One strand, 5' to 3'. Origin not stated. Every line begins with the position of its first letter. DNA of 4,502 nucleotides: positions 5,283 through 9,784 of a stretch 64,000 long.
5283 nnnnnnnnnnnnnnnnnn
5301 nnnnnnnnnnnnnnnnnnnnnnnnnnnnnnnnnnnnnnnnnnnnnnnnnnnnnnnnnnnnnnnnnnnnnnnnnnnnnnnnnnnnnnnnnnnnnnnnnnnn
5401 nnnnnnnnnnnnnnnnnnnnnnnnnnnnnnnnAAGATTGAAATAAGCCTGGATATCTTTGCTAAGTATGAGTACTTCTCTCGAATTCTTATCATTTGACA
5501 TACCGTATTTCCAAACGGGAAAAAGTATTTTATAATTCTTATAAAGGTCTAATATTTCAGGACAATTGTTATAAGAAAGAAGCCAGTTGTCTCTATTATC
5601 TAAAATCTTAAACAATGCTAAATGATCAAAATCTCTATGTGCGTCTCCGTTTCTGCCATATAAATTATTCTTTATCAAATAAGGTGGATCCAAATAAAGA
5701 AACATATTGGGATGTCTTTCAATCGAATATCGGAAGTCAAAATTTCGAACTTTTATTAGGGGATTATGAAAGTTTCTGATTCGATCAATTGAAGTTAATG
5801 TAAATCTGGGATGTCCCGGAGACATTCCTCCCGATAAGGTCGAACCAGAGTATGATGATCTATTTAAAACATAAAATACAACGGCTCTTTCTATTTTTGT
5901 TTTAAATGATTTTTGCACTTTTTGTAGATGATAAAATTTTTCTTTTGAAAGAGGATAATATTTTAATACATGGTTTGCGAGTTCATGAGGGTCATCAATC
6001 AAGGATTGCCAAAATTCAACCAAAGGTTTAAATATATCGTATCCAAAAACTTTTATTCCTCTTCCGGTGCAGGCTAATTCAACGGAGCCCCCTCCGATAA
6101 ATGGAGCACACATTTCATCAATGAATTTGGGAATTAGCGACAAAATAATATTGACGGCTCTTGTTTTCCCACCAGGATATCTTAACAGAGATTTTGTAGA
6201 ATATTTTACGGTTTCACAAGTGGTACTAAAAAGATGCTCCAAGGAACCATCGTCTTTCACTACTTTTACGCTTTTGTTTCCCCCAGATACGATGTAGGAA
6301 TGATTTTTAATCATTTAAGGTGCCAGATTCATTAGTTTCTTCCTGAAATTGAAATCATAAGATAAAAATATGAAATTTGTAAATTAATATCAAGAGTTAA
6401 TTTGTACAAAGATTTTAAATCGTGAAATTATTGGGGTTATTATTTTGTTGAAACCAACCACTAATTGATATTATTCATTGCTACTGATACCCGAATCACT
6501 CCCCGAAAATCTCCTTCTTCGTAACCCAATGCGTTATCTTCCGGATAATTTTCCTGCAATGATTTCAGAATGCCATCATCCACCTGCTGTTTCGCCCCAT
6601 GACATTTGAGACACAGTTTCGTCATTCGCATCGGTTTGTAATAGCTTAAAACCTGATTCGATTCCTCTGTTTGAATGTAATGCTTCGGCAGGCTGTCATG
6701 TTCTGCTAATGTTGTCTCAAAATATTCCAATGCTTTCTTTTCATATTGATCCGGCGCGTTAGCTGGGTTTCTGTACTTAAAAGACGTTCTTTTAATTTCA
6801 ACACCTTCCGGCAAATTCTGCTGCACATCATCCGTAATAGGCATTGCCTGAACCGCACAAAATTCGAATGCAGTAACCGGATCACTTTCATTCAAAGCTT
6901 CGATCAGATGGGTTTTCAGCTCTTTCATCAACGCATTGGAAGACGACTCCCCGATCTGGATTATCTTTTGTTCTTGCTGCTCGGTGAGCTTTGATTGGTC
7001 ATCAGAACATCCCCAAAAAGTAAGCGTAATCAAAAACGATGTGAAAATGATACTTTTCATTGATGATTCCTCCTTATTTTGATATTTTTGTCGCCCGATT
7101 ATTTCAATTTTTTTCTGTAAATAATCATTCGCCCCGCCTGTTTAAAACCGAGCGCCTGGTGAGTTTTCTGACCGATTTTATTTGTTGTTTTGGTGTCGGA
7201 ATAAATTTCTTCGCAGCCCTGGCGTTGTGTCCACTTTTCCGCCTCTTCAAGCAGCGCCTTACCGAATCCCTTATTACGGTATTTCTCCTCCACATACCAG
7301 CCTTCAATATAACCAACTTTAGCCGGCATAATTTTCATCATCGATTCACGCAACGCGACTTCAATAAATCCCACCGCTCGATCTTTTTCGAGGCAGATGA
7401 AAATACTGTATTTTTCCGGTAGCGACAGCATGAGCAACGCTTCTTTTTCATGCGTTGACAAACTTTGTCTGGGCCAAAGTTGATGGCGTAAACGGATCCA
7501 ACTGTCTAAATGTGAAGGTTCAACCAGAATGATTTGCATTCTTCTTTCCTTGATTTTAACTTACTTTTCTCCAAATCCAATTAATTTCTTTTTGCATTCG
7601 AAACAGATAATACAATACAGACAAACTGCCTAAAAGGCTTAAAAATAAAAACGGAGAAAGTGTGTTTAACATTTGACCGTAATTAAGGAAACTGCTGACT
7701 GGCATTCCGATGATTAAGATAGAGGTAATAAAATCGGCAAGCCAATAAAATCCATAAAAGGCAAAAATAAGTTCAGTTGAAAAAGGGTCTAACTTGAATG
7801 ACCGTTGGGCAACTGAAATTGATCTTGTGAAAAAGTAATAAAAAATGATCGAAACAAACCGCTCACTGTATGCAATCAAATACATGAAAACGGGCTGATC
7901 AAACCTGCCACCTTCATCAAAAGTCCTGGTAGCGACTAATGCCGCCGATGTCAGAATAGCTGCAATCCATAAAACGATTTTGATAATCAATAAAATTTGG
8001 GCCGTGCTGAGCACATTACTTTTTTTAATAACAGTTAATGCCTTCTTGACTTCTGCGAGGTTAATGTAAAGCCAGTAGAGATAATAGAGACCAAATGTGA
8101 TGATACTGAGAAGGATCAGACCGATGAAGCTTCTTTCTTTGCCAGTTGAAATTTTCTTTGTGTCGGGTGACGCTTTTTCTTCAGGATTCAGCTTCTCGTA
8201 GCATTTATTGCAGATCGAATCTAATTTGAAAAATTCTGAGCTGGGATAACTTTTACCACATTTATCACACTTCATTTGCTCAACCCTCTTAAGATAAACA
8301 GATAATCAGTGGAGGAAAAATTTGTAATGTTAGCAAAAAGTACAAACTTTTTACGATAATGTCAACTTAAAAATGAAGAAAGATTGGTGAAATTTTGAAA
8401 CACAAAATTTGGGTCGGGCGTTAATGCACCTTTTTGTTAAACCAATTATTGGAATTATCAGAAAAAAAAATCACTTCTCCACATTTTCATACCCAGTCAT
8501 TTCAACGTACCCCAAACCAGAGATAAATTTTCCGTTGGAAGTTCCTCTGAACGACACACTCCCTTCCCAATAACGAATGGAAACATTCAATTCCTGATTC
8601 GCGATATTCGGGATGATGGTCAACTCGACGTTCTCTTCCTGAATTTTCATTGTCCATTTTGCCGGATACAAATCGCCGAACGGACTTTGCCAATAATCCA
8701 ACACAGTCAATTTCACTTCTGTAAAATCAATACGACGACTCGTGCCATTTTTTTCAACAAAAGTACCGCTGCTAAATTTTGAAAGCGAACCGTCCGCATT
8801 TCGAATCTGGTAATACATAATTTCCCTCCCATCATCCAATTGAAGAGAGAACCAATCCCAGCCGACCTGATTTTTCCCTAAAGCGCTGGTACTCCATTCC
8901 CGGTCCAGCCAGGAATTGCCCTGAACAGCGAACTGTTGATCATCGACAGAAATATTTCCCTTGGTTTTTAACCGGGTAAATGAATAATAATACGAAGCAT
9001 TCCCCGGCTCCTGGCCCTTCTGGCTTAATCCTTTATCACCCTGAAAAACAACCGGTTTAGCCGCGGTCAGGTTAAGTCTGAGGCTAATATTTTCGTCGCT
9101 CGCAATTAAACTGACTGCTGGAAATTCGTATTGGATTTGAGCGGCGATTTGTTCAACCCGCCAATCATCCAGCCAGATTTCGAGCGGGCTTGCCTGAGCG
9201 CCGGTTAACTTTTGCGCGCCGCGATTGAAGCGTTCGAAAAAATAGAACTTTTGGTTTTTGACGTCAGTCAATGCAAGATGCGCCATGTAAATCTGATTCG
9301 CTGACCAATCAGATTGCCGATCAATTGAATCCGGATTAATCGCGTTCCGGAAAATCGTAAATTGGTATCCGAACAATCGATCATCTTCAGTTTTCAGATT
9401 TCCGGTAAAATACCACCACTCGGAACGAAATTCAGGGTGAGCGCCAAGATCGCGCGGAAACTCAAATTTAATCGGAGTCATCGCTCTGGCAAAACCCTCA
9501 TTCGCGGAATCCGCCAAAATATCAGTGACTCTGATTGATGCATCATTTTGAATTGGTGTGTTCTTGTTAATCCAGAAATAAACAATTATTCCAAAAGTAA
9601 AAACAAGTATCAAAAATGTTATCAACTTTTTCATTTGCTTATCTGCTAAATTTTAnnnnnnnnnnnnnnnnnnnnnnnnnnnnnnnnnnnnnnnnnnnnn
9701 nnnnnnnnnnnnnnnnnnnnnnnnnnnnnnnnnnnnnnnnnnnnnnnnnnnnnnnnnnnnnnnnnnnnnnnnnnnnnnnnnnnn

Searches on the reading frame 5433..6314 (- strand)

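Call 93: search_protein_families(library=pfam, proteins=[window:5433-6314:-], max_evalue=0.0001)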
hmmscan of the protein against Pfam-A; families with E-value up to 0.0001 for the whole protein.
window:5433-6314:- (294 aa): 1 family
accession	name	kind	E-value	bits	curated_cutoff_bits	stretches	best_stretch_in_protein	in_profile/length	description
PF02086.21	MethyltransfD12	-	7.4e-32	111.5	22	1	46-272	1-253/253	D12 class N6 adenine-specific DNA methyltransferase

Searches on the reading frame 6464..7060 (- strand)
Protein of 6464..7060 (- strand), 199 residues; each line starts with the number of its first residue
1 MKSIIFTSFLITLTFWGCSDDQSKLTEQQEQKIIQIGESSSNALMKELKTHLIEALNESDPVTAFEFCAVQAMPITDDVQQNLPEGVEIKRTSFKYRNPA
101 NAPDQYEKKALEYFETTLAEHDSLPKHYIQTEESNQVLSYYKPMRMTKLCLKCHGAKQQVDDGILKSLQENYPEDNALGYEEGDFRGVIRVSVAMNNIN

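Call 93: search_protein_families(library=pfam, proteins=[window:6464-7060:-], max_evalue=0.0001)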
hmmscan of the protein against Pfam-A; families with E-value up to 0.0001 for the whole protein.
window:6464-7060:- (199 aa): 1 family
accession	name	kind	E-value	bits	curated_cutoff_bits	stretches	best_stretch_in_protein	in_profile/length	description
PF11845.13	Tll0287-like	-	3.5e-29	102.5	24.1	1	27-193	9-143/144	Tll0287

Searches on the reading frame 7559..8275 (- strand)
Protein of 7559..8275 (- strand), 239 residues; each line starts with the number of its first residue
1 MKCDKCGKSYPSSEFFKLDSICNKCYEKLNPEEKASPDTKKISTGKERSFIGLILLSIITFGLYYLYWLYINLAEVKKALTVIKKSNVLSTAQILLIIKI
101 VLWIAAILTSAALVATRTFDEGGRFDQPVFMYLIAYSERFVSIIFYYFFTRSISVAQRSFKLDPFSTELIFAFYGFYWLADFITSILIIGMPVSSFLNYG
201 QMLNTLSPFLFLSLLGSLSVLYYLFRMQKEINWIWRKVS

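Call 93: search_protein_families(library=pfam, proteins=[window:7559-8275:-], max_evalue=0.0001)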
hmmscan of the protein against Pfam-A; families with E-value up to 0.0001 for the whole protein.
window:7559-8275:- (239 aa): 1 family
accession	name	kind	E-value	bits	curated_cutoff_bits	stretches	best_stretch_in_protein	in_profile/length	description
PF14018.11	DUF4234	-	5.6e-07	30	25.3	1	48-107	1-58/70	Domain of unknown function (DUF4234)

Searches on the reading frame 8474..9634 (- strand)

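Call 93: search_protein_families(library=pfam, proteins=[window:8474-9634:-], max_evalue=0.0001)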
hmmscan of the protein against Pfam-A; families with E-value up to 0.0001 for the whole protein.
window:8474-9634:- (387 aa): 2 families
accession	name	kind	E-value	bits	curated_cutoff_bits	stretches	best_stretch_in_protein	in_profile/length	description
PF07143.17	CrtC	-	1.6e-61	208.3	22.5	1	72-249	2-168/168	CrtC N-terminal lipocalin domain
PF17186.10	Lipocalin_9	-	6.5e-43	146.5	26.2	1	252-382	1-131/131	Lipocalin-like domain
